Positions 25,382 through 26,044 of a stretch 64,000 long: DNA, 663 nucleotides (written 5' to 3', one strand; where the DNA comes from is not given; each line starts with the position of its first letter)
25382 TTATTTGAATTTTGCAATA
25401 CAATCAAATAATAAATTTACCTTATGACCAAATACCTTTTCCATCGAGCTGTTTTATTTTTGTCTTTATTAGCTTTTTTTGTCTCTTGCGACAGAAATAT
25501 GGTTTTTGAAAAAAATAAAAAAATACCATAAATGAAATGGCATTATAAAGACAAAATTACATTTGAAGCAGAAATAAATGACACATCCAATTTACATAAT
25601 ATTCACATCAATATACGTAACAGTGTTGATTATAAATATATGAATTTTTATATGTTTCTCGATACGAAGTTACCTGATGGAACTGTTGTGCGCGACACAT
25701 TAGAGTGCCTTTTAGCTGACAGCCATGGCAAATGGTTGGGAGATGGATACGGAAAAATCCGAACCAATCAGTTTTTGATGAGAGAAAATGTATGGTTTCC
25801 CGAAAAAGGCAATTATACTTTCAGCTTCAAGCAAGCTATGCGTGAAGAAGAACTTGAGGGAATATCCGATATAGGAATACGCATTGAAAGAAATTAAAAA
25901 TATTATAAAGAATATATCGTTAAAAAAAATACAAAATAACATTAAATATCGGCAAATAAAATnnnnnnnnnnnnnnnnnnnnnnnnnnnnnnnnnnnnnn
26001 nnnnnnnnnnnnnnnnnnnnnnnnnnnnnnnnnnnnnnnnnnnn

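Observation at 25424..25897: gldH is cut by one in-frame TAA between its lipoprotein signal peptide and its mature domain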

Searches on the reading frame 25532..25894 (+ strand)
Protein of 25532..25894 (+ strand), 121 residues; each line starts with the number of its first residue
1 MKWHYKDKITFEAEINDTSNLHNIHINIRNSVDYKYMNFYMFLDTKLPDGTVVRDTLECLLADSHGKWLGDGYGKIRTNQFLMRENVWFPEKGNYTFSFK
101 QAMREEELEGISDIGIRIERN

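Call 4: search_protein_families(library=ncbifam, proteins=[window:25532-25894:+], max_evalue=0.01)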
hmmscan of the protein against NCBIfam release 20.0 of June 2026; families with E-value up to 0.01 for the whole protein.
seq(121 aa): 1 family
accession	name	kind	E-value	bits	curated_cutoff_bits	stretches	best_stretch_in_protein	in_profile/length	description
TIGR03511.1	GldH_lipo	subfamily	4.8e-34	117.7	78.7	1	2-119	36-154/155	gliding motility lipoprotein GldH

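Call 5: search_protein_families(library=pfam, proteins=[window:25532-25894:+], max_evalue=0.01)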
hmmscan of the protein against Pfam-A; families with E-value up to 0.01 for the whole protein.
seq(121 aa): 1 family
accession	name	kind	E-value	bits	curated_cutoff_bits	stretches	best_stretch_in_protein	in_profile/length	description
PF14109.11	GldH_lipo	-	7.1e-40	137.2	27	1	2-118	13-129/129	GldH lipoprotein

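Call 7: find_homologous_proteins(query=window:25532-25894:+, max_evalue=1e-10)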
Query seq(121 aa) (121 aa): 130 proteins with E <= 1e-10 among 132 candidates; the best 120 are listed.
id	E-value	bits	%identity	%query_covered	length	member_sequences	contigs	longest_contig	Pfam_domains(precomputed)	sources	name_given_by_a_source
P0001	1.9e-78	279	100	100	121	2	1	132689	PF14109.12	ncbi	-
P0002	2.8e-63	230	79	100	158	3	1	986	PF14109.12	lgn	-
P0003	4.3e-62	226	79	100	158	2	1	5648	PF14109.12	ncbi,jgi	-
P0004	6.3e-62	225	78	99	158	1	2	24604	PF14109.12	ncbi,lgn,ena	-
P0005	8.4e-62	225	80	99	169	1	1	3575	PF14109.12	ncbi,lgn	-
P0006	1.6e-61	224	80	99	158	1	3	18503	PF14109.12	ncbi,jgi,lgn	-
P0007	1.6e-60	221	81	99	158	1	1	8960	PF14109.12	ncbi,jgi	-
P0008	1.9e-58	214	74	99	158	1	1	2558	PF14109.12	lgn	-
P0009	2.7e-58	214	74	100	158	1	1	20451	PF14109.12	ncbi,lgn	-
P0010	1.9e-42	162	57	98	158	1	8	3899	PF14109.12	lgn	-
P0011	8.6e-39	151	53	98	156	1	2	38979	PF14109.12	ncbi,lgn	-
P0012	5.8e-37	145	54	98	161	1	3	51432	PF14109.12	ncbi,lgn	-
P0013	6.3e-37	145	54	98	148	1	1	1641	PF14109.12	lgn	-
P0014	1.0e-36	144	53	98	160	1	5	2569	PF14109.12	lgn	-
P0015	1.5e-36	143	53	98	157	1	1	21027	PF14109.12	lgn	-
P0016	2.1e-36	143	54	98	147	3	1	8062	PF14109.12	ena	-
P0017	2.9e-36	142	53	98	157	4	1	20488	PF14109.12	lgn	-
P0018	4.2e-36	142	52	98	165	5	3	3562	PF14109.12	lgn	-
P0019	5.3e-36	142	53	98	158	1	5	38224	PF14109.12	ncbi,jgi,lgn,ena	-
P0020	7.6e-36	141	53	96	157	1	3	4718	PF14109.12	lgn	-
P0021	1.4e-35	140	53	98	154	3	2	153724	PF14109.12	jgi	-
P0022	1.6e-35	140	52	98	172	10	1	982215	PF14109.12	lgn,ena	-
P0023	4.0e-35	139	54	96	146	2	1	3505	PF14109.12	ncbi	-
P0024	8.9e-35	138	53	98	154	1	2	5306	PF14109.12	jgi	-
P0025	1.3e-34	137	49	98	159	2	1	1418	PF14109.12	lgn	-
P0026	1.4e-34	137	50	98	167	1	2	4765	PF14109.12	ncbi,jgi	jgi:gliding motility-associated lipoprotein GldH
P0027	1.8e-34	137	53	98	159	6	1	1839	PF14109.12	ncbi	-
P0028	1.8e-34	137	53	99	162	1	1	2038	PF14109.12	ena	-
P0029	3.1e-34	136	53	98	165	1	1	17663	PF14109.12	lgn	-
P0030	4.2e-34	135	53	98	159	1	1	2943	PF14109.12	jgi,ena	-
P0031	4.2e-34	135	49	98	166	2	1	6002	PF14109.12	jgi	jgi:gliding motility-associated lipoprotein GldH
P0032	4.9e-34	135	53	98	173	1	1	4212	PF14109.12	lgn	-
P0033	9.4e-34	134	51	97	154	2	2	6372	PF14109.12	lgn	-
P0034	1.0e-33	134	51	98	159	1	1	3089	PF14109.12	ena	-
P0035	1.7e-33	133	51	98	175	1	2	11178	PF14109.12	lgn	-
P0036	2.5e-33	133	50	98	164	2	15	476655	PF14109.12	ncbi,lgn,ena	-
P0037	5.3e-33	132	50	98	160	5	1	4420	PF14109.12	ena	-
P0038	5.7e-33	132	49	98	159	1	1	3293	PF14109.12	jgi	jgi:gliding motility-associated lipoprotein GldH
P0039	5.9e-33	132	48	98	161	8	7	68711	PF14109.12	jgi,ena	jgi:gliding motility-associated lipoprotein GldH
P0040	7.6e-33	131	48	98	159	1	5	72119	PF14109.12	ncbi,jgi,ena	jgi:gliding motility-associated lipoprotein GldH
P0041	8.6e-33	131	54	98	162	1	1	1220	PF14109.12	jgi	jgi:gliding motility-associated lipoprotein GldH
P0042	9.7e-33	131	50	93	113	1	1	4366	PF14109.12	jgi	jgi:gliding motility-associated lipoprotein GldH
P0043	1.7e-32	130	53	98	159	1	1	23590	PF14109.12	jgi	jgi:gliding motility-associated lipoprotein GldH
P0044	1.7e-32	130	50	98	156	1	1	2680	PF14109.12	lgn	-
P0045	1.9e-32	130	50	98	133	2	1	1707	PF14109.12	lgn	-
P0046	2.2e-32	130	50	98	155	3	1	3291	PF14109.12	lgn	-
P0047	2.8e-32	130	51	98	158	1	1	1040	PF14109.12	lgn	-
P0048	3.2e-32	129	53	98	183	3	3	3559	PF14109.12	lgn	-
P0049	5.1e-32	129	49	98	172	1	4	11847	PF14109.12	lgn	-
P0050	5.3e-32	129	50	97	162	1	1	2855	PF14109.12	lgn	-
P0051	5.7e-32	129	51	98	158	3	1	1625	PF14109.12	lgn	-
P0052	6.8e-32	128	47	98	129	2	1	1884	PF14109.12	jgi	jgi:gliding motility-associated lipoprotein GldH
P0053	2.0e-31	127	48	99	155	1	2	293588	PF14109.12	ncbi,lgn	-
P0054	2.0e-31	127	52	98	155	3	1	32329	PF14109.12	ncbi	-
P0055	2.1e-31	127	48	98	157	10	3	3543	PF14109.12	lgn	-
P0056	3.6e-31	126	50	98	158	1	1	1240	PF14109.12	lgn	-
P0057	3.6e-31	126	50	98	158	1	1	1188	PF14109.12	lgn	-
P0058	3.8e-31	126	50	98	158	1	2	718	PF14109.12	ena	-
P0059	3.8e-31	126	50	98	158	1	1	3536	PF14109.12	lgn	-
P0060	3.8e-31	126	50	98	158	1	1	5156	PF14109.12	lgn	-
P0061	3.9e-31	126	50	98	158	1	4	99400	PF14109.12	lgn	-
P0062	3.9e-31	126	50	98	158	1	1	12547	PF14109.12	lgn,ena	-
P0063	5.0e-31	125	50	98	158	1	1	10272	PF14109.12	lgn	-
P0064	5.0e-31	125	50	98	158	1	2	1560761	PF14109.12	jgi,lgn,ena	-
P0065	5.2e-31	125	49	98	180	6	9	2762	PF14109.12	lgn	-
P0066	7.7e-31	125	47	98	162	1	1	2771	PF14109.12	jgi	jgi:gliding motility-associated lipoprotein GldH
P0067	7.8e-31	125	49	98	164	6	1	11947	PF14109.12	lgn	-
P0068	9.5e-31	125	50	98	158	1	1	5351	PF14109.12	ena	-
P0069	1.1e-30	124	50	98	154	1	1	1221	PF14109.12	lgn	-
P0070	1.8e-30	124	48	99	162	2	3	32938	PF14109.12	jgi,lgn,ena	-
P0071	1.9e-30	124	56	88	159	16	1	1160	PF14109.12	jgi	-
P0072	2.0e-30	123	45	98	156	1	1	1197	PF14109.12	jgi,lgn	-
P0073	2.3e-30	123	45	98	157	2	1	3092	PF14109.12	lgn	-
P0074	4.9e-30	122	47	99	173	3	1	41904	PF14109.12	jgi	-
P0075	5.5e-30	122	48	98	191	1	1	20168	PF14109.12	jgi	jgi:gliding motility-associated lipoprotein GldH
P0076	8.7e-30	121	45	98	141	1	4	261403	PF14109.12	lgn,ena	-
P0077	9.7e-30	121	49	98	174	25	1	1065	PF14109.12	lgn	-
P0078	9.7e-30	121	49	99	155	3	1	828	PF14109.12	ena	-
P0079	1.1e-29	121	49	98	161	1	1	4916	PF14109.12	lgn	-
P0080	1.6e-29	121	52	98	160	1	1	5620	PF14109.12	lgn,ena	-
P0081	3.9e-29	119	45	97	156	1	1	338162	PF14109.12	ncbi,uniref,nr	ncbi:gliding motility lipoprotein GldH [Prolixibacteraceae bacterium Z1-6]|uniref:Gliding motility l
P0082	8.0e-29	118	46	96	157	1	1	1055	PF14109.12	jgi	jgi:gliding motility-associated lipoprotein GldH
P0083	9.3e-29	118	47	98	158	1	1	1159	PF14109.12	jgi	jgi:gliding motility-associated lipoprotein GldH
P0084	2.2e-28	117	50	96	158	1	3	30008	PF14109.12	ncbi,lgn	ncbi:MAG: gliding motility lipoprotein GldH [Bacteroidota bacterium]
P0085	3.5e-28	116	49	98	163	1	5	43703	PF14109.12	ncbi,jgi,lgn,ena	-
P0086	5.0e-28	116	45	97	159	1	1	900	PF14109.12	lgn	-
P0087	5.5e-28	116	45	98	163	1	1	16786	PF14109.12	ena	-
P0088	1.1e-27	115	47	97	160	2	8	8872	PF14109.12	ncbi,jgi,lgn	-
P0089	3.4e-27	113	47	98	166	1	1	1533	PF14109.12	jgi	jgi:gliding motility-associated lipoprotein GldH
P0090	4.0e-27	113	45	98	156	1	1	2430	PF14109.12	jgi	jgi:gliding motility-associated lipoprotein GldH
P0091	4.4e-27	113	48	98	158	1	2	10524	PF14109.12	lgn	-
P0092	5.1e-27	113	44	99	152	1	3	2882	PF14109.12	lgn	-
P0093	6.5e-27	112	49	98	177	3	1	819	PF14109.12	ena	-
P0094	7.5e-27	112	43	99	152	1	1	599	PF14109.12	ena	-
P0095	7.9e-27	112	44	98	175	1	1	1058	PF14109.12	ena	-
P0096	1.0e-26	112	43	99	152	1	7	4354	PF14109.12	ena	-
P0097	1.2e-26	111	45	98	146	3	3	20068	PF14109.12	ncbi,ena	-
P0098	1.4e-26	111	43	99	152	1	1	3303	PF14109.12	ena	-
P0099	1.4e-26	111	46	98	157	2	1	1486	PF14109.12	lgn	-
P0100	1.4e-26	111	43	99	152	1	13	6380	PF14109.12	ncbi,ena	-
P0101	1.5e-26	111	43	99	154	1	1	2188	PF14109.12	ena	-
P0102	7.2e-26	109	43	99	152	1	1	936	PF14109.12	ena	-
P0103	1.0e-25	108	47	98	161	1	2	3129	PF14109.12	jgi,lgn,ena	-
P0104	1.9e-25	107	47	98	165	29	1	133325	PF14109.12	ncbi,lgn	-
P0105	2.5e-25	107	43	99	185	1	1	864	PF14109.12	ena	-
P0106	2.6e-25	107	47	98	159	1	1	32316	PF14109.12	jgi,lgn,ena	-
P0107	2.8e-25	107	42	98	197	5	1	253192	PF14109.12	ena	-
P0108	2.9e-25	107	42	98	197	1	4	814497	PF14109.12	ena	-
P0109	3.0e-25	107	45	98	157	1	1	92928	PF14109.12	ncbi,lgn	-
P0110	4.3e-25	106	42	99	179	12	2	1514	PF14109.12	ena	-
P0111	9.9e-25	105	42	99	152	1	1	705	PF14109.12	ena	-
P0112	2.8e-24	104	44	97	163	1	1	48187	PF14109.12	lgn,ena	-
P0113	4.3e-24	103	42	99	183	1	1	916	PF14109.12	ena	-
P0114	1.0e-23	102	41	98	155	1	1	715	PF14109.12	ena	-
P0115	4.8e-23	100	43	97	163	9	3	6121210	PF14109.12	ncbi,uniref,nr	ncbi:gliding motility-associated lipoprotein GldH [Aquimarina sp. EL_43]|uniref:gliding motility lip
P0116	5.1e-23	100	43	98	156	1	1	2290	PF14109.12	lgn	-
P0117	1.2e-22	98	40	98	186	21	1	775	PF14109.12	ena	-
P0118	6.6e-22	96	44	97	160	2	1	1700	PF14109.12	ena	-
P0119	1.2e-21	95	44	97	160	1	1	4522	PF14109.12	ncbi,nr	ncbi:MAG: gliding motility lipoprotein GldH [Eudoraea sp.]|nr:gliding motility lipoprotein GldH [Eud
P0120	1.9e-21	95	44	97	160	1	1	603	PF14109.12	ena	-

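Call 9: list_cluster_members(proteins=[P0001, P0004, P0006, P0007, P0009])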
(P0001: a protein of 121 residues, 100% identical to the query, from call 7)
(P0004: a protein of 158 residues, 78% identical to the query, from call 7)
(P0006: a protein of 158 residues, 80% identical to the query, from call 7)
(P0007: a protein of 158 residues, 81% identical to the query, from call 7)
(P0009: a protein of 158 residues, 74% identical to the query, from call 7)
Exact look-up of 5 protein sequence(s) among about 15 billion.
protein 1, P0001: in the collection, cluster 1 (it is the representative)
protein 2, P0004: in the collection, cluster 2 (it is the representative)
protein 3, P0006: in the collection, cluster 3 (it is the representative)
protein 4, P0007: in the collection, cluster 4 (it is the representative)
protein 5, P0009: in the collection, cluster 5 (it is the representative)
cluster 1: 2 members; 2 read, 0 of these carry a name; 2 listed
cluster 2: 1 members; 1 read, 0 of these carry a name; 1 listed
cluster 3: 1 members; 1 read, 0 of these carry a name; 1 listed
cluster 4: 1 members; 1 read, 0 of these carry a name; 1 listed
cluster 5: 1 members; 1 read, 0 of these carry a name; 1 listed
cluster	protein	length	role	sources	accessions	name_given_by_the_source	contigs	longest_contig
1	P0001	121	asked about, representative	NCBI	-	-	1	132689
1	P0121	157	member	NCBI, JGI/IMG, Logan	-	-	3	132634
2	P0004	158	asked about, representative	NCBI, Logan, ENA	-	-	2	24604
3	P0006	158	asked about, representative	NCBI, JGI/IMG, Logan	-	-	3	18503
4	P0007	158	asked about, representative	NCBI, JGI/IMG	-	-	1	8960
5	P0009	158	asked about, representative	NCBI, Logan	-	-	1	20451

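Call 11: find_encoding_contigs(protein=P0121, flank=10000, max_places=10)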
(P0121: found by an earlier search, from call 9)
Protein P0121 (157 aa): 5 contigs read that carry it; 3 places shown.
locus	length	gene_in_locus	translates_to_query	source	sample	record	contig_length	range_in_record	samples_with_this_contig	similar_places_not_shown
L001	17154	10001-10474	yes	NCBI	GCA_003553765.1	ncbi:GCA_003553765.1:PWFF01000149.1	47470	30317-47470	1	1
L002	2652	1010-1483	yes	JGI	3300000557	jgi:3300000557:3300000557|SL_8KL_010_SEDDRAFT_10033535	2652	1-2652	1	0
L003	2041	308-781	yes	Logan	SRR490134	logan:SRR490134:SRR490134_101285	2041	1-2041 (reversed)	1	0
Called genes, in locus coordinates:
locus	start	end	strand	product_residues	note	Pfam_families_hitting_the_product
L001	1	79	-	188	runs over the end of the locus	PF07659:DUF1599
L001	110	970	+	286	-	PF00809:Pterin_bind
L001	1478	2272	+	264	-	PF19293:CdaA_N, PF02457:DAC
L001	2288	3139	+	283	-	PF01869:BcrAD_BadFG (weak)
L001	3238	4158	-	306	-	PF01745:IPT, PF01715:IPPT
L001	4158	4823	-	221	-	PF07929:PRiA4_ORF3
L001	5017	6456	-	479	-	PF01743:PolyA_pol, PF12627:PolyA_pol_RNAbd, PF01966:HD, PF13735:tRNA_NucTran2_2 (faint)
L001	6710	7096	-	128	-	PF01300:Sua5_yciO_yrdC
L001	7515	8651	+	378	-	PF13177:DNA_pol3_delta2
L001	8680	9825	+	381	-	PF04468:PSP1, PF28472:PSP1_3rd, PF28473:YaaT_C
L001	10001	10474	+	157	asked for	PF14109:GldH_lipo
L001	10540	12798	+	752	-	PF00912:Transgly, PF28500:PBP_middle, PF00905:Transpeptidase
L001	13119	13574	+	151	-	PF00572:Ribosomal_L13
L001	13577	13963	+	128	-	PF00380:Ribosomal_S9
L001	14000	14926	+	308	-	PF00318:Ribosomal_S2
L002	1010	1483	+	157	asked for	PF14109:GldH_lipo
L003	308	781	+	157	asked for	PF14109:GldH_lipo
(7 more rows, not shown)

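Call 12: find_encoding_contigs(protein=P0001, flank=10000, max_places=10)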
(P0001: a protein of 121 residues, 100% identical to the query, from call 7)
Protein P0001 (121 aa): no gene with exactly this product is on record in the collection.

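Call 18: find_related_loci(query=P0121, collection=genome_contigs, flank=10000)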
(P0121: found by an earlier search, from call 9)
Query P0121 (157 aa) in genome_contigs; peptide patterns used: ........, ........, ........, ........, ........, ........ (x = any residue, [..] = any of these).
39 stretches matched a pattern; 6 encode a relative of the query (tblastn E <= 1e-3); 6 distinct loci.
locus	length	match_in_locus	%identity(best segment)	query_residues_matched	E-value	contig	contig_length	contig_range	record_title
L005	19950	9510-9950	73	10-156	7e-78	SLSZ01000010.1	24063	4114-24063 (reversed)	MAG: Bacteroidales bacterium isolate CSSed165cm_83 CSSed16-5cm-4295, whole genome shotgun sequence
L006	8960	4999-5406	81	21-156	9e-76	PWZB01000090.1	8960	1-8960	MAG: Bacteroidales bacterium isolate T3Sed10_157R1 T3-Sed10-C19735, whole genome shotgun sequence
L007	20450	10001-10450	43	8-157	6e-40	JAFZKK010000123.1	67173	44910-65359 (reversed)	MAG: Salinivirgaceae bacterium isolate RGIG7847 Water_buffalos_Reticulum-4__c854703, whole genome shotgun sequence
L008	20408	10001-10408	41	21-156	3e-35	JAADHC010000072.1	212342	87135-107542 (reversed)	MAG: Chlorobiota bacterium isolate M_MetaBat.158 contig-127_1, whole genome shotgun sequence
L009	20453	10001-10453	26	7-155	3e-20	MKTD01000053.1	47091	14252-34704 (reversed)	MAG: Bacteroidia bacterium 43-41 SCNpilot_bf_inoc_scaffold_411, whole genome shotgun sequence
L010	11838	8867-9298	26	10-151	1e-18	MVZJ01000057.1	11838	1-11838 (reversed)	MAG: Bacteroidetes bacterium ADurb.BinA174 BWZ00_contig000057, whole genome shotgun sequence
